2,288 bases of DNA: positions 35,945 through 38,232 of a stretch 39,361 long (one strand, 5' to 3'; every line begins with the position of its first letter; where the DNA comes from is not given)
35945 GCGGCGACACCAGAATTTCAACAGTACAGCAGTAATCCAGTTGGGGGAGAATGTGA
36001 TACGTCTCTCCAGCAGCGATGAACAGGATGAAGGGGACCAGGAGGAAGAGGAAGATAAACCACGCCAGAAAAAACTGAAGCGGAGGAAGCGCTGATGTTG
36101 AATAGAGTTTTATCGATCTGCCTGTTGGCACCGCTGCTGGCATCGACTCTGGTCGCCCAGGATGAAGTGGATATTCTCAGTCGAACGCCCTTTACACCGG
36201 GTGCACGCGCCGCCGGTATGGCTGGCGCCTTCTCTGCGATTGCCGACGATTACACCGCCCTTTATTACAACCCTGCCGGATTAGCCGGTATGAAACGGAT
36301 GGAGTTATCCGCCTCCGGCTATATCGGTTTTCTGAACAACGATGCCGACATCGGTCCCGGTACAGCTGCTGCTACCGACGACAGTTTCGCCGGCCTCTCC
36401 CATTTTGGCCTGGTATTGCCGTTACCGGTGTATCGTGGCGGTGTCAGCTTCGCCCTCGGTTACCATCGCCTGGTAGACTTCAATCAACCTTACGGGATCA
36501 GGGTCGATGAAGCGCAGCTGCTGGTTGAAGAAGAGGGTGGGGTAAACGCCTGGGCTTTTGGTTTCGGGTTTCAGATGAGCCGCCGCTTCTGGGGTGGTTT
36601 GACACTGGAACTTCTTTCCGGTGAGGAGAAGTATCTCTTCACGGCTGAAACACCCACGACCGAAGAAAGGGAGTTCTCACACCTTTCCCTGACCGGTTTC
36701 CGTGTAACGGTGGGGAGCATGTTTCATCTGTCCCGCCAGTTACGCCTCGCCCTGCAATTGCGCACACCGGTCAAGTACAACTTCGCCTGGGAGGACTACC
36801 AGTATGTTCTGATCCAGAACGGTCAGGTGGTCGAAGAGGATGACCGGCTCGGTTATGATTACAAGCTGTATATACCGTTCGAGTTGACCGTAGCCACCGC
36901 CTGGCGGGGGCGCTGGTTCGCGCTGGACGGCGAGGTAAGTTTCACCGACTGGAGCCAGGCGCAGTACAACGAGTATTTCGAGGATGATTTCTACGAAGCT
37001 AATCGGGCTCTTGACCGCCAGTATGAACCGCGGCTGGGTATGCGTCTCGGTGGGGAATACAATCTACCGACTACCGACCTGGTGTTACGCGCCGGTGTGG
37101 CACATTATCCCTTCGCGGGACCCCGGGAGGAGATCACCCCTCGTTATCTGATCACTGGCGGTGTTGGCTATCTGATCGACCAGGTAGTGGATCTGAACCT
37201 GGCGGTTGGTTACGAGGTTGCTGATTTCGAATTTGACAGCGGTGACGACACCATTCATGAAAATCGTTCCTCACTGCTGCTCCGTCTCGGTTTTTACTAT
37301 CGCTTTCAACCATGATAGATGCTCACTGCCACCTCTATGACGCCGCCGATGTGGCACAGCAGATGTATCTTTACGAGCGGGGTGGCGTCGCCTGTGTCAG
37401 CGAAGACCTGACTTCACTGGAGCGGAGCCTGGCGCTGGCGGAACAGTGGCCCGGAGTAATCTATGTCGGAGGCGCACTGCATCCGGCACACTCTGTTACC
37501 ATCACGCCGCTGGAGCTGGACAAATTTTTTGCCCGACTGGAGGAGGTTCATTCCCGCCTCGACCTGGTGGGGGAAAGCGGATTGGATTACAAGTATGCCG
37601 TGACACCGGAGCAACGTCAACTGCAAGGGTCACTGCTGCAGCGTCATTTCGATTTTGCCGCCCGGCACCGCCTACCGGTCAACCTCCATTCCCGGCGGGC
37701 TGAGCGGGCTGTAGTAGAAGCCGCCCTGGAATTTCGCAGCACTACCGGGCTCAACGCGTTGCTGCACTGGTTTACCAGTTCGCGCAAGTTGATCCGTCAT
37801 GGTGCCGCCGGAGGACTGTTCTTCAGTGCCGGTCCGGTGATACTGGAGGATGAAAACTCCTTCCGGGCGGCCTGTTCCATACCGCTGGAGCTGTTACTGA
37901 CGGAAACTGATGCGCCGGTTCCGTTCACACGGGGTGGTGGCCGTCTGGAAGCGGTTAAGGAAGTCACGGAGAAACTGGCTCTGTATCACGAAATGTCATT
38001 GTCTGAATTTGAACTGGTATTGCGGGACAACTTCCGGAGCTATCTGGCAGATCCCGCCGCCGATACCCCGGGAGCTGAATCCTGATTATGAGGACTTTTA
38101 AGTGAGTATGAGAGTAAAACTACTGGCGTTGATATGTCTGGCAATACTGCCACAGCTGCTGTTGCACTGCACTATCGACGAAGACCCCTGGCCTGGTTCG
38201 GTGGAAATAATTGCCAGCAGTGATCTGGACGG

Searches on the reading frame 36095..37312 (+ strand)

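Call 13: search_protein_families(library=pfam, proteins=[window:36095-37312:+], max_evalue=0.001)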
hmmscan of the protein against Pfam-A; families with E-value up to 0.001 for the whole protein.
window:36095-37312:+ (406 aa): 1 family
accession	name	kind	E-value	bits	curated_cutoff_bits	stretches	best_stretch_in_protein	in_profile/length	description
PF03349.22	Toluene_X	-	7.3e-11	41.6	29.7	1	201-374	202-382/421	Outer membrane protein transport protein (OMPP1/FadL/TodX)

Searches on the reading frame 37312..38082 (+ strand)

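Call 13: search_protein_families(library=pfam, proteins=[window:37312-38082:+], max_evalue=0.001)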
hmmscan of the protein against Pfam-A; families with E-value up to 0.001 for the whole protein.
window:37312-38082:+ (257 aa): 1 family
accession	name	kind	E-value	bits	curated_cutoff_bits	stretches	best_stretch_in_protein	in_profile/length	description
PF01026.27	TatD_DNase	-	5.2e-39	134.6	27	1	2-244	1-251/253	TatD related DNase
